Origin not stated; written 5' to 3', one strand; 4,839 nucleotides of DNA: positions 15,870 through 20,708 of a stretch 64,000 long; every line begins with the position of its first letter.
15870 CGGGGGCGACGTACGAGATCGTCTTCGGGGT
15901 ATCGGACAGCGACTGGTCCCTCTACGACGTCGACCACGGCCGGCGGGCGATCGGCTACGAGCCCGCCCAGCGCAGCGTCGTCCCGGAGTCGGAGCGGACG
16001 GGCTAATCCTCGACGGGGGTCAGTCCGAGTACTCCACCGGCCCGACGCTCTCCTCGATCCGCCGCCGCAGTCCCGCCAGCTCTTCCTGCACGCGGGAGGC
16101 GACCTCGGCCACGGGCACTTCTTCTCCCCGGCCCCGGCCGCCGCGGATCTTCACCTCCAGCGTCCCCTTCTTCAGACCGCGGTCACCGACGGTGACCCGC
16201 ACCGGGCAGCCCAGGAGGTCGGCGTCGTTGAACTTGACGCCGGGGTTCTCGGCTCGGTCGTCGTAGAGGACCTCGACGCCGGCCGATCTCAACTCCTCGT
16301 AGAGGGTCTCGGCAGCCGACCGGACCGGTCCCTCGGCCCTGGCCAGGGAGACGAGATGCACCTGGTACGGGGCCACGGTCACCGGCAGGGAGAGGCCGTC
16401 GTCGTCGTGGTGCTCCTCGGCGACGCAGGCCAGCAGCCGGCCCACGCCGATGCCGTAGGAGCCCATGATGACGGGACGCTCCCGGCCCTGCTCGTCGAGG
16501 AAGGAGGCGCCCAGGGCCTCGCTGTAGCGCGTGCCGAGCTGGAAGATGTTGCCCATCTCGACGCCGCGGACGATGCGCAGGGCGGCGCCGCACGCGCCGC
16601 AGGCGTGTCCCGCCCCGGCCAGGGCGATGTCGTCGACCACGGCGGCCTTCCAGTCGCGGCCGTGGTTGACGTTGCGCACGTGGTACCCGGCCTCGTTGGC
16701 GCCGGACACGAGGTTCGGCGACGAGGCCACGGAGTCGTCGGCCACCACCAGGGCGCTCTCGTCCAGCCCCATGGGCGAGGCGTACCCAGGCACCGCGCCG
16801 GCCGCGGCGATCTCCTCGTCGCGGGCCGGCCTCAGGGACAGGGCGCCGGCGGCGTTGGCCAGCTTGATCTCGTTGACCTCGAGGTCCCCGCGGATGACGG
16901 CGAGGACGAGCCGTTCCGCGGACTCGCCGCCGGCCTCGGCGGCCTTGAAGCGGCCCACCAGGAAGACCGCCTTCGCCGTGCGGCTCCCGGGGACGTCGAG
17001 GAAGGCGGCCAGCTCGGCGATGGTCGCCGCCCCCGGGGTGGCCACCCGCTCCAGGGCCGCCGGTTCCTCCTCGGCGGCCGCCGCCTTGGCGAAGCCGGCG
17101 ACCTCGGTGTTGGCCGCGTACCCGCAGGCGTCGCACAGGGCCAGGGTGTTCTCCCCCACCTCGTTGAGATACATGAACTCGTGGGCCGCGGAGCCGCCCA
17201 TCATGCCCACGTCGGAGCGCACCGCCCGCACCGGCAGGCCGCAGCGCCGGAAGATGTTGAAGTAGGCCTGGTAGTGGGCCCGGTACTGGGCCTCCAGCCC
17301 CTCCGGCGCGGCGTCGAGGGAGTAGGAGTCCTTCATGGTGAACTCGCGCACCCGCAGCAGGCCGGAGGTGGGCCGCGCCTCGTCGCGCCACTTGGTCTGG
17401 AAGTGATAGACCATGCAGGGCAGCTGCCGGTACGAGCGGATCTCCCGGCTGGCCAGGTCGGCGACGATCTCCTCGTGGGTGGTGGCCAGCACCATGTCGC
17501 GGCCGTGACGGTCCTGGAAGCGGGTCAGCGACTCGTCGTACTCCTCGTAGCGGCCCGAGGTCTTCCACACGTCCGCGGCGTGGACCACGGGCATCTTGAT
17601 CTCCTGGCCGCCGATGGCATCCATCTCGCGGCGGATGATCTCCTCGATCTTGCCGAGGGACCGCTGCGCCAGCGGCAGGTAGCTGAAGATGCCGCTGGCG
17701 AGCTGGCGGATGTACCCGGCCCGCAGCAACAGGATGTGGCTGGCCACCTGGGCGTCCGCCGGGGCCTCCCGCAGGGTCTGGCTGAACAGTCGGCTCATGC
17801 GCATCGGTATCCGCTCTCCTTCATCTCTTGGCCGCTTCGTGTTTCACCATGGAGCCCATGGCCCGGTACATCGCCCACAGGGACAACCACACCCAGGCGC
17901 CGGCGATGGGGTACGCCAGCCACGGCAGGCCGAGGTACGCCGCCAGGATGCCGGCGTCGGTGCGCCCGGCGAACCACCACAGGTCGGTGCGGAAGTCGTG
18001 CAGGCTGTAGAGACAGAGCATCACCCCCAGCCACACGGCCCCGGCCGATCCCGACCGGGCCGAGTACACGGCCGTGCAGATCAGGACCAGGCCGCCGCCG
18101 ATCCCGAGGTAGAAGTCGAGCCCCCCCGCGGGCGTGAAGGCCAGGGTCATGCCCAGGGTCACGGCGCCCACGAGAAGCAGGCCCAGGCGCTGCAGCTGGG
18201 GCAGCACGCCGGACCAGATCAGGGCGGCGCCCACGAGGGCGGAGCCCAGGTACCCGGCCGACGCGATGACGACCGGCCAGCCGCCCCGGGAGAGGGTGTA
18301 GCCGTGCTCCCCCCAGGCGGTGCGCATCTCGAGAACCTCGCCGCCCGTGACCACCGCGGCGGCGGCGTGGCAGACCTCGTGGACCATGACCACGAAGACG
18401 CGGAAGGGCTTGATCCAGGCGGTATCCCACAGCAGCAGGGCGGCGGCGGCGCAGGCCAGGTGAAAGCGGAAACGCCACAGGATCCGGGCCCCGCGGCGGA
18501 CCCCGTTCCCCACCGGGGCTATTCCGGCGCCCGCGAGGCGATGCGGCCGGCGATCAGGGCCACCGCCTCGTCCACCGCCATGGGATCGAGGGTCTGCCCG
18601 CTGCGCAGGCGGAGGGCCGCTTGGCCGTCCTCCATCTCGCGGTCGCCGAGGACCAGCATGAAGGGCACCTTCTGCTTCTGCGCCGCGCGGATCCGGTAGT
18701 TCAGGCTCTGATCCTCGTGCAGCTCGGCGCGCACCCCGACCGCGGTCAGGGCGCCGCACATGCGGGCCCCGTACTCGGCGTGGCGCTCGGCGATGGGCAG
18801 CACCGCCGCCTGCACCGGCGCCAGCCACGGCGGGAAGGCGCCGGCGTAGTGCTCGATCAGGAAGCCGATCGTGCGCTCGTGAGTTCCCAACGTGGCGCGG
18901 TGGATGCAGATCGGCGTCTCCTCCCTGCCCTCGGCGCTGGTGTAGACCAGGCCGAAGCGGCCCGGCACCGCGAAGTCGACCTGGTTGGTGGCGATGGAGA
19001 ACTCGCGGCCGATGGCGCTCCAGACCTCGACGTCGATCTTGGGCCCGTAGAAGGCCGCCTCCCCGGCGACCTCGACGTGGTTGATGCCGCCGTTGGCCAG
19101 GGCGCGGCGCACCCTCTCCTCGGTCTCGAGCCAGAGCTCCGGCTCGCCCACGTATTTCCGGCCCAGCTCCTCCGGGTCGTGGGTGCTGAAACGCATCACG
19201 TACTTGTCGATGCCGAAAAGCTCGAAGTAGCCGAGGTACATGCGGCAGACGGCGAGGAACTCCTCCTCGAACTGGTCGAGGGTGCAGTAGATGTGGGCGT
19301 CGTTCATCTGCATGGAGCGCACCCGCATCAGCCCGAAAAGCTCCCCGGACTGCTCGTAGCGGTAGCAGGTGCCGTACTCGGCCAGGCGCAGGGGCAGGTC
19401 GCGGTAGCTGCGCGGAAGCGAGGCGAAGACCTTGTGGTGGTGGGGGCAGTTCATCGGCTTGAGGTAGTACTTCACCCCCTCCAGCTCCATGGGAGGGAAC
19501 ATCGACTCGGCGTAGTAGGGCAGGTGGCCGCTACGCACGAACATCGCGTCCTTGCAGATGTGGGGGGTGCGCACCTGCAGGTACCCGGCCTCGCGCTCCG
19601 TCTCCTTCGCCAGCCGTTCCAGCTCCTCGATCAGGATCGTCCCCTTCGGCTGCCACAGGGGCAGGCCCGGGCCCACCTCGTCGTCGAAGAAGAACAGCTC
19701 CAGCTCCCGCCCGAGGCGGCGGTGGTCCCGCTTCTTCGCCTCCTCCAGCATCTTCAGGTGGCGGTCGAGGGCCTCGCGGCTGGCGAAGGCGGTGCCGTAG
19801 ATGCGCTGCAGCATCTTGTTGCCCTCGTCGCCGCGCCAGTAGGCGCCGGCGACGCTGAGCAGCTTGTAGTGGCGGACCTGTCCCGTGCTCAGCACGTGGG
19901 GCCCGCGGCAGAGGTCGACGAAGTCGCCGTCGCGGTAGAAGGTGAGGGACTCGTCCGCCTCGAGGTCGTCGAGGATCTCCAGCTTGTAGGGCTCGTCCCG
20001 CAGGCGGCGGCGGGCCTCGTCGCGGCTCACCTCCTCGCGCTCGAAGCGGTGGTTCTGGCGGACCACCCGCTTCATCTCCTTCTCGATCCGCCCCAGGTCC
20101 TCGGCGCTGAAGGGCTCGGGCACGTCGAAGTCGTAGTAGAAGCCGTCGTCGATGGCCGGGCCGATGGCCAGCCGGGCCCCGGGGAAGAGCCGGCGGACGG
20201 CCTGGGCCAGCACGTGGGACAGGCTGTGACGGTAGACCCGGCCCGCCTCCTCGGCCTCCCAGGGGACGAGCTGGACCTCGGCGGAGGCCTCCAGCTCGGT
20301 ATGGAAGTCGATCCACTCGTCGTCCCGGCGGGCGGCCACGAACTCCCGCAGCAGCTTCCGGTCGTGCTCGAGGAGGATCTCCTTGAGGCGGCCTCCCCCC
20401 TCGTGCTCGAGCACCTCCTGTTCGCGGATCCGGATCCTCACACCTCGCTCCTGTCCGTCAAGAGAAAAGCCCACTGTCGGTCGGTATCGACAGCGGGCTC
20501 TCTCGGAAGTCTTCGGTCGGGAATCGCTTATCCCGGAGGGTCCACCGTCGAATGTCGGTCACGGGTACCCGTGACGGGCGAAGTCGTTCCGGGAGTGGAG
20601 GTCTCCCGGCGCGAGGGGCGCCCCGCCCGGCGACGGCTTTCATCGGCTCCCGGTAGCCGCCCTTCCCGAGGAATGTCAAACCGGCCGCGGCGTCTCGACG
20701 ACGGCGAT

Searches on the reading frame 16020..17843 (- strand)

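Call 40: search_protein_families(library=pfam, proteins=[window:16020-17843:-], max_evalue=0.00001)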
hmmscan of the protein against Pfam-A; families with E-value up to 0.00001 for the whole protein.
window:16020-17843:- (607 aa): 3 families
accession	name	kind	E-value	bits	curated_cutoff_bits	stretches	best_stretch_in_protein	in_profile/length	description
PF00587.30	tRNA-synt_2b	-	5.3e-31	108.5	29.3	1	109-478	3-179/179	tRNA synthetase class II core domain (G, H, P, S and T)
PF04073.20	tRNA_edit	-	7e-23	81.5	25.5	1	269-394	1-118/123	Aminoacyl-tRNA editing domain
PF03129.25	HGTP_anticodon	-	5.3e-20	71.8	21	1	495-587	2-93/94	Anticodon binding domain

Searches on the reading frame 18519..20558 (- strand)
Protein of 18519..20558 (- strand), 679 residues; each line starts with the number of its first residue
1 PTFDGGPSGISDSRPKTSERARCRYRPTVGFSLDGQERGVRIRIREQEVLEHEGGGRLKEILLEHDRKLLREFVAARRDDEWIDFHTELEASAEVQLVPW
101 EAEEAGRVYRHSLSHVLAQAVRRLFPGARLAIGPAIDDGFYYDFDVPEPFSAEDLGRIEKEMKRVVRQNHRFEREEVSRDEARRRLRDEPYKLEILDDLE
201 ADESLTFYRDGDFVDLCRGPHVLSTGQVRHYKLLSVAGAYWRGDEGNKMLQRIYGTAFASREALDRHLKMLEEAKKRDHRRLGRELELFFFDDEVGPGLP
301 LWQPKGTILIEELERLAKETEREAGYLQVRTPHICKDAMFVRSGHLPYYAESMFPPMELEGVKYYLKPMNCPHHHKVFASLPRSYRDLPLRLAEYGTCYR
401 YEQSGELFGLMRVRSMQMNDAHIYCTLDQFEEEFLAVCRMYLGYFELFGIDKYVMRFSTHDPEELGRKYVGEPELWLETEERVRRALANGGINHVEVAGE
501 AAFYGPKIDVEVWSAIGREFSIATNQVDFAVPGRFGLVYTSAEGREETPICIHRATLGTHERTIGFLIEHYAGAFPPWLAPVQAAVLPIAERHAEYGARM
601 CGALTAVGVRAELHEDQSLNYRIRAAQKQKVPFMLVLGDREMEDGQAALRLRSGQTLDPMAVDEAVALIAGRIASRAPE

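Call 40: search_protein_families(library=pfam, proteins=[window:18519-20558:-], max_evalue=0.00001)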
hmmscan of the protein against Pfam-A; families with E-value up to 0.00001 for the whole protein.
window:18519-20558:- (679 aa): 3 families
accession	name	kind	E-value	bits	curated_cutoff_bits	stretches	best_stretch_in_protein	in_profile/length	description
PF00587.30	tRNA-synt_2b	-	7.9e-38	130.7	29.3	1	362-571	9-179/179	tRNA synthetase class II core domain (G, H, P, S and T)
PF03129.25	HGTP_anticodon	-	6.1e-16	58.8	21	1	583-670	1-92/94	Anticodon binding domain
PF07973.19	tRNA_SAD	-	2.2e-13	50.4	24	1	206-254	2-44/44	Threonyl and Alanyl tRNA synthetase second additional domain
